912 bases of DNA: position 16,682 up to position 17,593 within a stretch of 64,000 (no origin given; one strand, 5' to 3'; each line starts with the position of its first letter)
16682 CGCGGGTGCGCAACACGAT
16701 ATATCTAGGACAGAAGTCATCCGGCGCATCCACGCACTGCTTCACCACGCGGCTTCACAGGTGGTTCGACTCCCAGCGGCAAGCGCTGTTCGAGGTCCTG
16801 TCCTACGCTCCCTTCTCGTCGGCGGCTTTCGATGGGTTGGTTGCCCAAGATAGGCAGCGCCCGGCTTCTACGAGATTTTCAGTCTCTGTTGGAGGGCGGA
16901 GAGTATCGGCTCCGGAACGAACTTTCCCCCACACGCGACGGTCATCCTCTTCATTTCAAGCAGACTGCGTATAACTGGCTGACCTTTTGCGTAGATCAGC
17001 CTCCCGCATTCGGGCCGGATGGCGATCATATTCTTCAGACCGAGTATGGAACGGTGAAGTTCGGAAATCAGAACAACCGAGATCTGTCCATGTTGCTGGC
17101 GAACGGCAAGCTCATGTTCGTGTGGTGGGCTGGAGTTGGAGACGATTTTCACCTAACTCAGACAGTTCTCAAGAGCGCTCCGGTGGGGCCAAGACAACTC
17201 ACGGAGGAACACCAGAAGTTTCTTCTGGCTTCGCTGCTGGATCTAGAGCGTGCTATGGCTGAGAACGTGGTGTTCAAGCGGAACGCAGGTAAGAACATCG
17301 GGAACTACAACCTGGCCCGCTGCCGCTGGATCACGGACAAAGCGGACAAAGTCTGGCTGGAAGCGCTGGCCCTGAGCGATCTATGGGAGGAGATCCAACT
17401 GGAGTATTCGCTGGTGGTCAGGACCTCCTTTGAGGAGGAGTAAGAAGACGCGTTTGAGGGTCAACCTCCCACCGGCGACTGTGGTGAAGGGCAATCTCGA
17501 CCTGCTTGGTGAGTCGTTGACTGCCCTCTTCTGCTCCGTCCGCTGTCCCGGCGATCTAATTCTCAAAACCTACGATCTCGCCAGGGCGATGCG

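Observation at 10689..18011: Four-gene PLD-SNF2 helicase / large N6-adenine methyltransferase / small ORF / DprA-like block: candidate non-canonical restriction-modification or defence system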

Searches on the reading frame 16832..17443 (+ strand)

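Call 4: search_protein_families(library=pfam, proteins=[window:16832-17443:+], max_evalue=0.01)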
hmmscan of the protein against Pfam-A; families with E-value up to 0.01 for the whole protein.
window:16832-17443:+ (203 aa): 0 families

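Call 5: search_protein_families(library=padloc, proteins=[window:16832-17443:+], max_evalue=0.01)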
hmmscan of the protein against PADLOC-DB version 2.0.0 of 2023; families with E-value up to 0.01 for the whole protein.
window:16832-17443:+ (203 aa): 1 family
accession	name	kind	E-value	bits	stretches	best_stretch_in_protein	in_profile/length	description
PDLC03219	MTase_II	-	4.9e-05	19.9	1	72-158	367-446/504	Type II methyltransferase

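Call 6: search_protein_families(library=ncbifam, proteins=[window:16832-17443:+], max_evalue=0.01)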
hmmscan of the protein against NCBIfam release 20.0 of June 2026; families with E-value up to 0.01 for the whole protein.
window:16832-17443:+ (203 aa): 0 families
